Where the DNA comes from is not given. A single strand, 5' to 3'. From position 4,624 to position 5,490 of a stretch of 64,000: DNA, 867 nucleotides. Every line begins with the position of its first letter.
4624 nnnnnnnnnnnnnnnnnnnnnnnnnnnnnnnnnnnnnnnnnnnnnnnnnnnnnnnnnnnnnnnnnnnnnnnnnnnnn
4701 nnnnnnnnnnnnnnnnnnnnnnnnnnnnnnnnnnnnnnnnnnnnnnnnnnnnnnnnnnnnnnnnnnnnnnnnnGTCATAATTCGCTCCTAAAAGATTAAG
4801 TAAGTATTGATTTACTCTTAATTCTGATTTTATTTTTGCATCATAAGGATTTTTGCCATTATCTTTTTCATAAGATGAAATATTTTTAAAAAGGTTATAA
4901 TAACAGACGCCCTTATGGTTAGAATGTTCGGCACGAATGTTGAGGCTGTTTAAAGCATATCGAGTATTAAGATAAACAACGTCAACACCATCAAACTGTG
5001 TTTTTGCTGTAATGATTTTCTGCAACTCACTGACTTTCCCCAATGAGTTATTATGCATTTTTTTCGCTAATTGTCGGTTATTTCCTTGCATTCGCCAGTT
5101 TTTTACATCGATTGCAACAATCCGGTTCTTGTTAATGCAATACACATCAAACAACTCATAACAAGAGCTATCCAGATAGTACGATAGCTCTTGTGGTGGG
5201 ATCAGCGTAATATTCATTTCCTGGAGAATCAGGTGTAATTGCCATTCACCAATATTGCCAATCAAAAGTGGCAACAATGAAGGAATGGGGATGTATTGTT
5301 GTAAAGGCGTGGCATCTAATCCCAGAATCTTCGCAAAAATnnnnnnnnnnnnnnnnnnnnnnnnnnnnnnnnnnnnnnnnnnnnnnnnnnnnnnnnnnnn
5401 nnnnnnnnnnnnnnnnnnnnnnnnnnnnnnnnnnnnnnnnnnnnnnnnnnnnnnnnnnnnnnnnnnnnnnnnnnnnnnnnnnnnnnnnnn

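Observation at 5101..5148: PD-(D/E)xK-like nuclease signature near the C-terminus of the large protein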

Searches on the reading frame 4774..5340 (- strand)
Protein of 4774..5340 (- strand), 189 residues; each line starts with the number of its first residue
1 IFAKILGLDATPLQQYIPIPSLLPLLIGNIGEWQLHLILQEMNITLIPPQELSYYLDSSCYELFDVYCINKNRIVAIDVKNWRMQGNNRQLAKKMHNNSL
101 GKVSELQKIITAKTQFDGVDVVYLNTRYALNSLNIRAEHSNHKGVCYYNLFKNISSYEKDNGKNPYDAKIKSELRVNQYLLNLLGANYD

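Call 125: predict_structure(alignment_id=A4)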
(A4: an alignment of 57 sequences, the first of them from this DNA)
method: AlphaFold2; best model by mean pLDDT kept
length: 189 residues; sequences in the alignment: 57
mean_pLDDT: 90.2   pTM: 0.86
mean pLDDT of the five models: 90.2, 90.1, 90.1, 89.8, 88.6
residues with pLDDT >= 90: 141; 70-90: 32; 50-70: 16; < 50: 0
segments of 3 or more residues with pLDDT < 50: none
pLDDT, mean of each block of 10 residues (from residue 1): 91 92 94 96 96 95 97 96 77 88 94 93 89 68 85 92 91 93 87
secondary structure, 60 per line:
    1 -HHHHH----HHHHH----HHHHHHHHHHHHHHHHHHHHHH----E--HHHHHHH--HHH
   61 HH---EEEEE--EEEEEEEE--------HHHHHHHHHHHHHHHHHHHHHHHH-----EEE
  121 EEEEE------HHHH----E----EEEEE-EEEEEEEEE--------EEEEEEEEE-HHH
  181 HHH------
elements in order: H2-6 H11-15 H20-41 H49-55 H58-62 E66-70 E73-80 H89-112 E118-125 H132-135 E145-149 E151-159 E168-176 H178-183

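Call 127: fold_search(model_id=the predicted structure, library=pdb)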
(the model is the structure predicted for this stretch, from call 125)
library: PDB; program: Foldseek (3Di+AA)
matches with E <= 10: 499; with E <= 0.001: 0
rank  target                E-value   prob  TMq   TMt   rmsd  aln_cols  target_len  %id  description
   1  9ix4_B                2.9e-03  1.00  0.39  0.08   4.2       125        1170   21  Cryo-EM structure of Lactobacillus casei DdmD dimer bound with DNA (released 2025-01-01)
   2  9ki0_A                3.1e-03  0.99  0.36  0.07   6.1       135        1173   18  structure of DdmD dimer with ssDNA with AGS (released 2025-02-19)
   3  9bgk_F                9.1e-03  0.98  0.43  0.08   9.2       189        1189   15  Structure of V.cholera DdmDE (2D:1E) in complex with DNA (released 2024-10-23)
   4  7vsr_M                2.0e-02  0.57  0.26  0.18  13.1       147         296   14  Structure of McrBC (stalkless mutant) (released 2023-02-15)
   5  9ezy_A                3.5e-02  0.97  0.37  0.07   5.9       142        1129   19  Vibrio cholerae DdmD-DdmE holo complex (released 2024-09-04)
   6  2okf_A                4.2e-02  0.91  0.23  0.32   3.5        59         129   12  CRYSTAL STRUCTURE OF A FDXN ELEMENT EXCISION CONTROLLING FACTOR PROTEIN (AVA_3312) FROM ANABAENA VARIABILIS AT 1.60 A  (released 2007-01-30)
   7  5izh_A                4.5e-02  0.82  0.33  0.36   5.9       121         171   11  Lassa virus L protein cap-snatching endonuclease. apo form (released 2016-06-29)
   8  2inb                  4.8e-02  0.89  0.23  0.32   4.1        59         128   10  Crystal structure of an XisH family protein (ZP_00107633.1) from Nostoc punctiforme PCC 73102 at 1.60 A resolution (released 2006-10-24)
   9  4i1t                  5.8e-02  0.84  0.27  0.29   6.5        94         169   19  Crystal structure of the cap-snatching endonuclease from Pichinde virus (released 2014-02-26)
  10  6hz4_M                6.2e-02  0.41  0.24  0.15  12.6       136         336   12  Structure of McrBC without DNA binding domains (one half of the full complex) (released 2019-07-24)
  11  9c6q_C                8.0e-02  0.87  0.34  0.06   4.2       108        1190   19  Structure of V. cholerae monomeric DdmD bound with ssDNA (released 2024-08-21)
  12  6hz4_N                9.0e-02  0.41  0.25  0.29   5.4        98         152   13  Structure of McrBC without DNA binding domains (one half of the full complex) (released 2019-07-24)
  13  4miw                  9.6e-02  0.91  0.27  0.29   3.6        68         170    9  High-resolution structure of the N-terminal endonuclease domain of the Lassa virus L polymerase (released 2014-03-19)
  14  5j1p                  1.1e-01  0.75  0.29  0.32   5.3        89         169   11  Lassa virus L protein cap-snatching endonuclease. Bound to two manganese ions (released 2016-06-29)
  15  7ela_A                1.2e-01  0.84  0.26  0.04   3.7        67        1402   10  Structure of Lassa virus polymerase in complex with 3'-vRNA and Z mutant (F36A) (released 2021-05-05)
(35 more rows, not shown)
